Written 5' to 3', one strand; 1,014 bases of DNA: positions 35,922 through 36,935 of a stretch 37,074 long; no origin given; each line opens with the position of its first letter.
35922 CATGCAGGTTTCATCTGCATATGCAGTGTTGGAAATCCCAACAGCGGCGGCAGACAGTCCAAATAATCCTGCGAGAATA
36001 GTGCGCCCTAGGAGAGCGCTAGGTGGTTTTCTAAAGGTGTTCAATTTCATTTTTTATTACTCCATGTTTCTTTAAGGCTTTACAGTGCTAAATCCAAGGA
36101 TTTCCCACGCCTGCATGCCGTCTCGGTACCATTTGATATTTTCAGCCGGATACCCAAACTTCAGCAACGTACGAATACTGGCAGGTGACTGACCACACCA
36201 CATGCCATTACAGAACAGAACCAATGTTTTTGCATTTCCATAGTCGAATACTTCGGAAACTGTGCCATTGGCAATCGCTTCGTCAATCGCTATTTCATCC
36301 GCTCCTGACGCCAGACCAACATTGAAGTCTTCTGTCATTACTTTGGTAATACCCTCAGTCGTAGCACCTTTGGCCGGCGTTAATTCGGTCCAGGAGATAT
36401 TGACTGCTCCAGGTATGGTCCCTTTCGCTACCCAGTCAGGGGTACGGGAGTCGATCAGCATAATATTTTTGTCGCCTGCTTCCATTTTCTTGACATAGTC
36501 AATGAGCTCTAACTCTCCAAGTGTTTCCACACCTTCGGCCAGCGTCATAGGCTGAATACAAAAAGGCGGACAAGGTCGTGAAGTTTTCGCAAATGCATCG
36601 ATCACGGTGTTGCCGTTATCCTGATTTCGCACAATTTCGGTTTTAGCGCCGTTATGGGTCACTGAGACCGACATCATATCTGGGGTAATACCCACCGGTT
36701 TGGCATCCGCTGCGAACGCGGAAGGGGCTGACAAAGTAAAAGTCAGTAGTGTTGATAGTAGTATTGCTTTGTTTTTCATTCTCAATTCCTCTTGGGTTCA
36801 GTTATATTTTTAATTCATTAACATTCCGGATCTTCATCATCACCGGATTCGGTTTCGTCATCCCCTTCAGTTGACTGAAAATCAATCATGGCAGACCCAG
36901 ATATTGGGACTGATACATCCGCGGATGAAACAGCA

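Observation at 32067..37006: Periplasmic methanethiol-oxidase-type operon: small acidic protein, rhodanese, SBP56 (MtoX-like), SCO1-MauG fusion, SCO1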

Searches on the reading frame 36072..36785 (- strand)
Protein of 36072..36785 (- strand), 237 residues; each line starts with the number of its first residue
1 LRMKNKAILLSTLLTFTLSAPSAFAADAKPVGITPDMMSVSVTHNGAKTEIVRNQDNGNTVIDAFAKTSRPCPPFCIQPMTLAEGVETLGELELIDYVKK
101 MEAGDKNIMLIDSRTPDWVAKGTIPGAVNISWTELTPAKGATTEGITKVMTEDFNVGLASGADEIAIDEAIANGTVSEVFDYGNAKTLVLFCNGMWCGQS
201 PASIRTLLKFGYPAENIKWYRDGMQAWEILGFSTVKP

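Call 3: search_protein_families(library=pfam, proteins=[window:36072-36785:-], max_evalue=0.01)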
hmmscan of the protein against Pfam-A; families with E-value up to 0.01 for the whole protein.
window:36072-36785:- (237 aa): 1 family
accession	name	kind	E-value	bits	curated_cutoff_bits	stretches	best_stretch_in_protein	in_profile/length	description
PF00581.25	Rhodanese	-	1.1e-11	45.5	22.2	1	97-228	4-100/102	Rhodanese-like domain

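Call 4: search_protein_families(library=ncbifam, proteins=[window:36072-36785:-], max_evalue=0.01)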
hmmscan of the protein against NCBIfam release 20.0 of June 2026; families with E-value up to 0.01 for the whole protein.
window:36072-36785:- (237 aa): 4 families
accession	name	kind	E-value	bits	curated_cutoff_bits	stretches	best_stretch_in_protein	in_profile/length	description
TIGR04568.1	arch_SelU_Nterm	equivalog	7.9e-06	25.8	200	1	87-210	85-200/215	selenouridine synthase SelU-like subunit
TIGR03865.1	PQQ_CXXCW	subfamily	5.2e-05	23.2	128.05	1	184-234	115-162/167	PQQ-dependent catabolism-associated CXXCW motif protein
NF045694.1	seleno_TsoB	exception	0.0002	19.6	805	1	173-232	97-154/572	rhodanese/DsbD fusion-like selenoprotein TsoB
NF005646.0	PRK07411.1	equivalog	0.0032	16.6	633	0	85-141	277-333/390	molybdopterin-synthase adenylyltransferase MoeB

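Call 12: find_homologous_proteins(query=window:36072-36785:-, max_evalue=0.001)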
Query window:36072-36785:- (237 aa): 7895 proteins with E <= 0.001 among 8000 candidates; the best 120 are listed.
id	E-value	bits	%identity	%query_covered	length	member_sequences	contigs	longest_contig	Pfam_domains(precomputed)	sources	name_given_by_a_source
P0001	5.2e-154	528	100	99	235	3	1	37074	PF00581.26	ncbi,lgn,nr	ncbi:MAG: rhodanese-like domain-containing protein [Acidiferrobacterales bacterium]|nr:rhodanese-lik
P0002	3.2e-119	415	77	99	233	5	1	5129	PF00581.26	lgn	-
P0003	5.9e-119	414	77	99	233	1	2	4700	PF00581.26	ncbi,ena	-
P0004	9.6e-119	413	77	99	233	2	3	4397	PF00581.26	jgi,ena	-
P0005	1.7e-118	412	77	99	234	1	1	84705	PF00581.26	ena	-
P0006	1.9e-118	412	76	98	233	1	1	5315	PF00581.26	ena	-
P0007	2.9e-118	412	74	99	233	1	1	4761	PF00581.26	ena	-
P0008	3.8e-118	411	82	92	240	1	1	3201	PF00581.26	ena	-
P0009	5.0e-118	411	76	98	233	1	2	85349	PF00581.26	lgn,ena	-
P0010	7.5e-118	410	76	99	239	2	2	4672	PF00581.26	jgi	jgi:rhodanese-related sulfurtransferase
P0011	9.9e-118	410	76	99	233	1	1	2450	PF00581.26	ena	-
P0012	1.2e-117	410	76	99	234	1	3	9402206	PF00581.26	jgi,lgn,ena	-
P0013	1.3e-117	409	76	99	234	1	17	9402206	PF00581.26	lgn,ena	-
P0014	2.0e-117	409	76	99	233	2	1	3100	PF00581.26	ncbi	ncbi:MAG: rhodanese-like domain-containing protein [Gammaproteobacteria bacterium]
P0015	2.1e-117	409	77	99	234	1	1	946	PF00581.26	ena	-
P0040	1.4e-111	390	74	99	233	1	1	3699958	PF00581.26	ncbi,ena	-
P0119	2.4e-101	356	67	97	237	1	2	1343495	PF00581.26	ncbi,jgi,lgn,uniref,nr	ncbi:hypothetical protein GCM10009133_29420 [Cocleimonas flava]|jgi:rhodanese-related sulfurtransfer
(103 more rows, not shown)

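Call 13: find_encoding_contigs(protein=P0040, flank=8000, max_places=2)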
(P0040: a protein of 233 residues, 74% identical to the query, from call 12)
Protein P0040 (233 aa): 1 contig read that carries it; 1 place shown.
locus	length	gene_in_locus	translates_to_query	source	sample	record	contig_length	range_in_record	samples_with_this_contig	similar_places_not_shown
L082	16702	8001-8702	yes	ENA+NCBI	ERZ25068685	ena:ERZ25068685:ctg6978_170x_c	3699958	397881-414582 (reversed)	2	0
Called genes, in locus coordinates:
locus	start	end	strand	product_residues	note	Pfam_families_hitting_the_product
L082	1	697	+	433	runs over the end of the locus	PF25919:BSH_CusB (faint), PF25973:BSH_CzcB (faint), PF25994:HH_AprE, PF26002:Beta-barrel_AprE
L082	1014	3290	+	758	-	PF00353:HemolysinCabind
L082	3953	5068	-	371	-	PF02885:Glycos_trans_3N, PF00591:Glycos_transf_3 (weak)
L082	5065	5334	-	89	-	-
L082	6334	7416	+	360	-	PF13899:Thioredoxin_7 (faint), PF13098:Thioredoxin_2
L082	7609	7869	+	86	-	-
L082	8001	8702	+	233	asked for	PF00581:Rhodanese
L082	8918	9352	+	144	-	PF00571:CBS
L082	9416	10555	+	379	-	-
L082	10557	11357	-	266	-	PF25917:BSH_RND, PF25973:BSH_CzcB (weak), PF25984:BSH_YknX (faint)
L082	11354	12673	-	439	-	-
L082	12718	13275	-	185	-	PF13899:Thioredoxin_7 (weak), PF13098:Thioredoxin_2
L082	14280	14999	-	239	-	PF00665:rve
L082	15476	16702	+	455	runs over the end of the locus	PF13241:NAD_binding_7, PF10414:CysG_dimeriser, PF00590:TP_methylase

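Call 14: find_encoding_contigs(protein=P0119, flank=8000, max_places=2)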
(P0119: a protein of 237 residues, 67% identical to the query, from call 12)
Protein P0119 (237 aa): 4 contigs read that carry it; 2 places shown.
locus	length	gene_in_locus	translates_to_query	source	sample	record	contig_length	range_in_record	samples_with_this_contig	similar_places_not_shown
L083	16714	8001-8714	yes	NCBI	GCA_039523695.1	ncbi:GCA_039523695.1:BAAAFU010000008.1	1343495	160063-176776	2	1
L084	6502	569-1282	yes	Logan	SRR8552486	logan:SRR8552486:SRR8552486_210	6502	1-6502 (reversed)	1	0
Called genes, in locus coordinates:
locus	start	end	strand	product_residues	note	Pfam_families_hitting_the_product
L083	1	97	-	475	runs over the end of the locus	PF01435:Peptidase_M48, PF14559:TPR_19 (faint), PF12895:ANAPC3 (faint)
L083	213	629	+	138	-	PF00581:Rhodanese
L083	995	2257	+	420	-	PF00365:PFK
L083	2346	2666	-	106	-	-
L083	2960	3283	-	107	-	PF04972:BON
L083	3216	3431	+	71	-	-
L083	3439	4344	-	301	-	PF02739:5_3_exonuc_N, PF01367:5_3_exonuc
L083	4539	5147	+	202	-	-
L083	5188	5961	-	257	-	PF01171:ATP_bind_3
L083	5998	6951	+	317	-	PF00561:Abhydrolase_1, PF12146:Hydrolase_4, PF12697:Abhydrolase_6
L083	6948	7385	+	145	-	PF02580:Tyr_Deacylase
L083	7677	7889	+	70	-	-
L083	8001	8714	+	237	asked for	PF00581:Rhodanese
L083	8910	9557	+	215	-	PF01618:MotA_ExbB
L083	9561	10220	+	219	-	-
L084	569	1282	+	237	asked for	PF00581:Rhodanese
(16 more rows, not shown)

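Call 15: find_encoding_contigs(protein=P0005, flank=8000, max_places=2)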
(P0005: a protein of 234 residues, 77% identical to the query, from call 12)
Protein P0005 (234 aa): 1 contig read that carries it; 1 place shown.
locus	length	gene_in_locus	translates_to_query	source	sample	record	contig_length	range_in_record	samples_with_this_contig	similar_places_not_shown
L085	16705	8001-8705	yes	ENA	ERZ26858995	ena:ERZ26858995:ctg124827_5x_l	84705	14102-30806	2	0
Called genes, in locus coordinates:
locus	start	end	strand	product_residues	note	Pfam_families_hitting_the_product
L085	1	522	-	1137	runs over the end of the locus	PF13401:AAA_22 (faint)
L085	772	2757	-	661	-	PF00009:GTP_EFTU, PF03144:GTP_EFTU_D2 (weak), PF25461:Beta-barrel_SelB, PF09107:WHD_3rd_SelB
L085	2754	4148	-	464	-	PF12390:Se-cys_synth_N, PF03841:SelA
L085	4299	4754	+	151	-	PF07355:GRDB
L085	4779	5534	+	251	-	-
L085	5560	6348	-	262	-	PF12048:DUF3530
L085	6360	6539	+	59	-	-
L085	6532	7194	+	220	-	PF00578:AhpC-TSA, PF08534:Redoxin (weak)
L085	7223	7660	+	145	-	PF01022:HTH_5, PF12840:HTH_20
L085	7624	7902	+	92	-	-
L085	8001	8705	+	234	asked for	PF00581:Rhodanese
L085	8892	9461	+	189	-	PF00581:Rhodanese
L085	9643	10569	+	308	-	PF14398:ATPgrasp_YheCD (faint), PF03133:TTL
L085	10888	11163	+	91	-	-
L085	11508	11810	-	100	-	-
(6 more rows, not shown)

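Call 21: find_related_loci(query=A1, collection=metagenome_contigs, flank=6000)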
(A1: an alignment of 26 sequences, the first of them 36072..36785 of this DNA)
Query A1 (237 aa) in metagenome_contigs; peptide patterns used: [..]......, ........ (x = any residue, [..] = any of these).
600 stretches matched a pattern (row limit reached: there are more); 570 encode a relative of the query (tblastn E <= 1e-3); the best 80 are kept; 80 distinct loci.
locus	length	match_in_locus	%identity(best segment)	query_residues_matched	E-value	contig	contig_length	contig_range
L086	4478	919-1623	76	1-237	2e-125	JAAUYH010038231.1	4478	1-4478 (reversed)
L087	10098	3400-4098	76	3-237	4e-122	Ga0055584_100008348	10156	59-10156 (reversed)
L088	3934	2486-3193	71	1-237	1e-118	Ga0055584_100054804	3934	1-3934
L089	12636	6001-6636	78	26-237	2e-114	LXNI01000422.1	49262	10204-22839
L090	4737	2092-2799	69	2-236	2e-111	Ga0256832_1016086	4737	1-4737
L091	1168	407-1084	69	8-236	1e-117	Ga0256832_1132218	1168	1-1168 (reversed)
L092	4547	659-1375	67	1-236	1e-107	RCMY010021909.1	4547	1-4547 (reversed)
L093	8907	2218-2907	68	8-236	8e-107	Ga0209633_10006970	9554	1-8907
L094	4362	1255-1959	65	1-236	7e-105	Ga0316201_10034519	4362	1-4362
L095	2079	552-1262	65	2-236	9e-110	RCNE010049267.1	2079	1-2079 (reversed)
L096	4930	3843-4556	65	1-237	3e-103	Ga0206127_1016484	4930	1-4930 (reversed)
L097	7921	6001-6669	67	13-236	9e-103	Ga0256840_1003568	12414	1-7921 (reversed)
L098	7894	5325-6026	66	5-236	2e-102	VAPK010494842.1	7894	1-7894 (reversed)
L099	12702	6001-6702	66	4-237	2e-102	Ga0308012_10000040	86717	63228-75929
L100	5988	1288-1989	66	4-237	2e-102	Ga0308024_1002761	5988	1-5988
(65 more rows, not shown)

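Call 26: search_solved_structures(query=window:36072-36785:-, max_evalue=1, show_alignments=2)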
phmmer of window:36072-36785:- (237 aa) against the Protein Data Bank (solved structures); distinct sequences matched with E-value up to 1: 5.
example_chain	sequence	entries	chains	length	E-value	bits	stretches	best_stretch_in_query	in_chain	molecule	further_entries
8fwg_l1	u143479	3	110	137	0.18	14.6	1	91-146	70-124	Minor capsid protein, gp10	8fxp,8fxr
7tlh_B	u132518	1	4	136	0.56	13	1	165-212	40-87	Meteorin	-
6bev_A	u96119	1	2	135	0.85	12.4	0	108-138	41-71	Thiosulfate sulfurtransferase/rhodanese-like domain-containing protein 1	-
2qm1_A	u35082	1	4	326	0.88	12.3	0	119-157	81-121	Glucokinase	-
6mxv_A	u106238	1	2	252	0.9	12.3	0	94-132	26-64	Rhodanese-like family protein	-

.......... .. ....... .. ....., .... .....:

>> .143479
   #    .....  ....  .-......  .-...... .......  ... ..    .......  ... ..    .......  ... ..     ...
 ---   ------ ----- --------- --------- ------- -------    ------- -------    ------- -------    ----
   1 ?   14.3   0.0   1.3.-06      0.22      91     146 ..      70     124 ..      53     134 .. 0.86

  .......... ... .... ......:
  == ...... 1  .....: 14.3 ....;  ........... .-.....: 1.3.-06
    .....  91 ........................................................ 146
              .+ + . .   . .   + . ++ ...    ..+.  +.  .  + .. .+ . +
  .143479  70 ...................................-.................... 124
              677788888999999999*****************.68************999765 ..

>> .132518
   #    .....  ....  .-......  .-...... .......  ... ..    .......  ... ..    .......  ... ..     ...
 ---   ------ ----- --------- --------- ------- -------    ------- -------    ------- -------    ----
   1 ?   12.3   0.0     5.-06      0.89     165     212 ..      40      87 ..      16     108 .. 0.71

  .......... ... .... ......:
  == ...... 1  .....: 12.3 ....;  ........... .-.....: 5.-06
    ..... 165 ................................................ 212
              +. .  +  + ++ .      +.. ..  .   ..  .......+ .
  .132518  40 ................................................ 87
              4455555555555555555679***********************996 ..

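Call 30: predict_structure(alignment_id=A1)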
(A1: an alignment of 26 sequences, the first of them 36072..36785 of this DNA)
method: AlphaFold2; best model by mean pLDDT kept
length: 237 residues; sequences in the alignment: 26
mean_pLDDT: 73.8   pTM: 0.69
mean pLDDT of the five models: 73.8, 70.1, 69.3, 67.9, 67.0
residues with pLDDT >= 90: 69; 70-90: 67; 50-70: 78; < 50: 23
segments of 3 or more residues with pLDDT < 50: 1-3, 20-22, 26-28, 30-32, 235-237
pLDDT, mean of each block of 10 residues (from residue 1): 53 55 49 55 60 53 50 55 85 87 92 76 78 87 93 95 92 92 95 62 88 93 70 50
secondary structure, 60 per line:
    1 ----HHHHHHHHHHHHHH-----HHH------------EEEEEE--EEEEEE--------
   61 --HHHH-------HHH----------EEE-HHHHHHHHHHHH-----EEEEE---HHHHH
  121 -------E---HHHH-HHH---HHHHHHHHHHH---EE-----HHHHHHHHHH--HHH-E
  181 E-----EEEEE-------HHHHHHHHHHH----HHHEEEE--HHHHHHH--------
elements in order: H5-18 E39-44 E47-52 H63-66 E87-89 H91-102 E108-112 H116-120 H132-135 H143-153 H164-173 E187-191 H199-209 E217-220 H223-229

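Call 32: fold_search(model_id=the predicted structure, library=pdb)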
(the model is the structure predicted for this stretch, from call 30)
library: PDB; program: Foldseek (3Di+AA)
matches with E <= 10: 162; with E <= 0.001: 0
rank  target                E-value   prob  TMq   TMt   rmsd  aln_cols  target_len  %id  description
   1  6k6r_A                2.5e-02  0.95  0.34  0.56   6.3       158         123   19  Crystal structure of Saccharomyces cerevisiae single domain sulfurtranferase RDL2 (released 2019-11-06)
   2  6yub_A                3.1e-02  0.57  0.32  0.19  21.4       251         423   14  Crystal structure of Uba4 from Chaetomium thermophilum (released 2020-07-22)
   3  3o3w_D                4.7e-02  0.97  0.31  0.58   5.6       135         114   15  Crystal Structure of BH2092 protein (residues 14-131) from Bacillus halodurans, Northeast Structural Genomics Consorti (released 2010-09-01)
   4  3o3w_H                5.0e-02  0.97  0.31  0.57   5.2       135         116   15  Crystal Structure of BH2092 protein (residues 14-131) from Bacillus halodurans, Northeast Structural Genomics Consorti (released 2010-09-01)
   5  3o3w_B                7.2e-02  0.96  0.31  0.56   5.6       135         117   15  Crystal Structure of BH2092 protein (residues 14-131) from Bacillus halodurans, Northeast Structural Genomics Consorti (released 2010-09-01)
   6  3o3w_A                8.1e-02  0.95  0.31  0.56   5.6       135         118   15  Crystal Structure of BH2092 protein (residues 14-131) from Bacillus halodurans, Northeast Structural Genomics Consorti (released 2010-09-01)
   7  3d1p                  1.3e-01  0.89  0.36  0.64   6.0       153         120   16  Atomic resolution structure of uncharacterized protein from Saccharomyces cerevisiae (released 2008-07-08)
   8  3nt6_A                1.3e-01  0.82  0.29  0.13   5.0       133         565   16  Structure of the Shewanella loihica PV-4 NADH-dependent persulfide reductase C43S/C531S Double Mutant (released 2010-12-08)
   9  3i2v                  1.3e-01  0.80  0.35  0.57   5.3       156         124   13  Crystal structure of human MOCS3 rhodanese-like domain (released 2009-07-21)
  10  3o3w_C                1.6e-01  0.89  0.31  0.56   5.6       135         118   15  Crystal Structure of BH2092 protein (residues 14-131) from Bacillus halodurans, Northeast Structural Genomics Consorti (released 2010-09-01)
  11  3nhv_A                1.9e-01  0.82  0.30  0.49   5.3       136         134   15  Crystal Structure of BH2092 protein from Bacillus halodurans, Northeast Structural Genomics Consortium Target BhR228F (released 2010-08-11)
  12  3ntd_A                2.9e-01  0.66  0.29  0.13   5.0       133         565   16  Structure of the Shewanella loihica PV-4 NADH-dependent persulfide reductase C531S Mutant (released 2010-12-08)
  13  3nhv_D                3.3e-01  0.72  0.30  0.49   4.8       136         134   16  Crystal Structure of BH2092 protein from Bacillus halodurans, Northeast Structural Genomics Consortium Target BhR228F (released 2010-08-11)
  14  3nhv_C                3.7e-01  0.57  0.29  0.46   4.9       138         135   15  Crystal Structure of BH2092 protein from Bacillus halodurans, Northeast Structural Genomics Consortium Target BhR228F (released 2010-08-11)
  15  4ocg_A                3.9e-01  0.54  0.28  0.13   4.5       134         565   16  Structure of the Shewanella loihica PV-4 NADH-dependent persulfide reductase F161A Mutant (released 2014-08-20)
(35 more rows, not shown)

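Call 40: search_protein_representatives(protein=window:36072-36785:-)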
Query: 237 residues. Proteins with E-value up to 0.001 (for the whole library): 807; up to 1e-10: 452; up to 1e-30: 84. The best 150 are listed.
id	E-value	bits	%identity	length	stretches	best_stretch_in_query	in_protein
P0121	7.5e-102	356.1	49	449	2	29-236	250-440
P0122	4.9e-84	297.9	57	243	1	10-236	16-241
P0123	8.1e-71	254.6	60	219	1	17-237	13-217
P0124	1.6e-68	247.1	53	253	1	28-235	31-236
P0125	1.8e-66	240.4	83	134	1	80-211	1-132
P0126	1.8e-63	230.5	50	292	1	14-235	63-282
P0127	3.1e-62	226.5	54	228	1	9-237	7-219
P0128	1.9e-56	207.6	52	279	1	27-237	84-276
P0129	4.6e-56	206.3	52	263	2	18-154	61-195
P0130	9.5e-53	195.5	49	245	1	30-237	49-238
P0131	2.0e-52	194.4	65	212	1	76-237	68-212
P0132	4.7e-52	193.2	48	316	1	37-237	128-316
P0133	1.6e-49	185.0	59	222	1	32-202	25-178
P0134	3.2e-49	184.0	49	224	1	21-235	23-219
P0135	1.5e-48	181.7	45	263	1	30-237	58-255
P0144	3.2e-45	170.9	42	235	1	10-233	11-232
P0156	1.4e-40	155.7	41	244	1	26-237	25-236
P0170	7.1e-38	146.8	44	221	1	22-235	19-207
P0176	3.4e-36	141.3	38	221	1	27-233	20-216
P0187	9.8e-34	133.3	40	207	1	29-234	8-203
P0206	3.3e-30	121.7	33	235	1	15-237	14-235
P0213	2.2e-29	119.0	37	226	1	16-235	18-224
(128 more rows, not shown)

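Call 42: find_encoding_contigs(protein=P0187, flank=3000, max_places=3)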
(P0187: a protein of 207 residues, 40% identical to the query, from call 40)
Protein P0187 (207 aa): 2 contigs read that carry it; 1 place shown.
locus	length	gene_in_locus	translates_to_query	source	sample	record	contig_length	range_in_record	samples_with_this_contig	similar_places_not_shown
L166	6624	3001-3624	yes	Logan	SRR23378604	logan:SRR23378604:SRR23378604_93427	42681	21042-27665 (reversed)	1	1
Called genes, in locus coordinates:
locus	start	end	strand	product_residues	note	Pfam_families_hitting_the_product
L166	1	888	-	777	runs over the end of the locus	PF13567:DUF4131, PF03772:Competence, PF00753:Lactamase_B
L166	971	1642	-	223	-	PF02463:SMC_N (weak), PF00005:ABC_tran, PF13166:AAA_13 (faint), PF13304:AAA_21 (weak)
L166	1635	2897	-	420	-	PF12704:MacB_PCD, PF02687:FtsX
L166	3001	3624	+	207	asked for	PF00581:Rhodanese (weak)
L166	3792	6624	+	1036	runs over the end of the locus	PF17757:UvrB_inter, PF02559:CarD_TRCF_RID, PF00270:DEAD, PF04851:ResIII, PF22590:Cas3-like_C_2 (faint), PF00271:Helicase_C, PF03461:TRCF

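Call 43: find_encoding_contigs(protein=P0206, flank=3000, max_places=2)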
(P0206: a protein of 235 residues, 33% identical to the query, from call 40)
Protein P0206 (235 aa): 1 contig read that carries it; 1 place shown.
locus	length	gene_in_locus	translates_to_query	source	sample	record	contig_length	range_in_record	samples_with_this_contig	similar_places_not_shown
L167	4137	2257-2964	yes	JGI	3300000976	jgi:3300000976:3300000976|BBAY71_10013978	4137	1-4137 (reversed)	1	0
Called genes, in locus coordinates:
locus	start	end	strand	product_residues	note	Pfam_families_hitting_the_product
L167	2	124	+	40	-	?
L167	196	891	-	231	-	PF04391:DUF533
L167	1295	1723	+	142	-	PF00572:Ribosomal_L13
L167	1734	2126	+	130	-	PF00380:Ribosomal_S9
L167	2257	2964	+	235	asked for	PF00581:Rhodanese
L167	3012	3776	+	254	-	PF01553:Acyltransferase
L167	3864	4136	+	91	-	?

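Call 44: find_encoding_contigs(protein=P0144, flank=3000, max_places=2)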
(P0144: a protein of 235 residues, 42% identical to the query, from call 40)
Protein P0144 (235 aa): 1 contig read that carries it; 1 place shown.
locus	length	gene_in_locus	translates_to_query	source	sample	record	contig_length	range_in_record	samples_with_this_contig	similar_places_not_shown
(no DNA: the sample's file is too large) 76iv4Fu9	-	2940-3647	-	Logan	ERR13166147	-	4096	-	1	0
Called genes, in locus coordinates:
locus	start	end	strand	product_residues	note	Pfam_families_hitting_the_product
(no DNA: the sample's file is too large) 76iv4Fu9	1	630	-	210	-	?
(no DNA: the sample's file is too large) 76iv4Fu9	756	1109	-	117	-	PF07238:PilZ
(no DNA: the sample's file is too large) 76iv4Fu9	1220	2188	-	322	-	PF13177:DNA_pol3_delta2, PF09115:DNApol3-delta_C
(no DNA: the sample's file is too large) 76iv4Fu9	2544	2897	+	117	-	-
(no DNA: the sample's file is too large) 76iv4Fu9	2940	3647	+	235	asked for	PF00581:Rhodanese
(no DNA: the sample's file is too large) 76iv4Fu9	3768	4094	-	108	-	?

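Call 53: find_encoding_contigs(protein=P0170, flank=2500, max_places=2)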
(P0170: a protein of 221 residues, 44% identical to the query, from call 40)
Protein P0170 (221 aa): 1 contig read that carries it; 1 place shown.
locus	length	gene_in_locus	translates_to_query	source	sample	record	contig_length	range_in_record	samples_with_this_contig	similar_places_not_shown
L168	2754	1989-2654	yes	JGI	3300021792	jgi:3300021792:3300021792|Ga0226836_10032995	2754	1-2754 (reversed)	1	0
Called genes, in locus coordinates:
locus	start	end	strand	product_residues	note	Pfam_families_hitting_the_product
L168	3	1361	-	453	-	?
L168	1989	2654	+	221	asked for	PF00581:Rhodanese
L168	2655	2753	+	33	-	?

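Call 54: find_encoding_contigs(protein=P0213, flank=2500, max_places=2)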
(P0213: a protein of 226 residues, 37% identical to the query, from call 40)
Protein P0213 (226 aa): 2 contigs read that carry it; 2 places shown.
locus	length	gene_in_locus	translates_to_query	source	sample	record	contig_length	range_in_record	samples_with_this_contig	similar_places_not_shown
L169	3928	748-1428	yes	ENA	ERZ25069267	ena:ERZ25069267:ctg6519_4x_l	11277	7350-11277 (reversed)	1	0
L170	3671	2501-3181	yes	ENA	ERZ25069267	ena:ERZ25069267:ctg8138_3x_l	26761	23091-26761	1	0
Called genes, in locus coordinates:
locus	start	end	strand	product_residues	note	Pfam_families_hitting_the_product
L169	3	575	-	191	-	?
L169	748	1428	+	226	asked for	PF00581:Rhodanese (weak)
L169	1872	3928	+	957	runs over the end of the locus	PF17757:UvrB_inter (weak), PF02559:CarD_TRCF_RID, PF00270:DEAD, PF00271:Helicase_C, PF03461:TRCF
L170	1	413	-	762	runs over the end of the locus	PF13567:DUF4131, PF03772:Competence, PF00753:Lactamase_B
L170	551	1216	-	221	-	PF00005:ABC_tran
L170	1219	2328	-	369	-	PF02687:FtsX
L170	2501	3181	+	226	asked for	PF00581:Rhodanese (weak)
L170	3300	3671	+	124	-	?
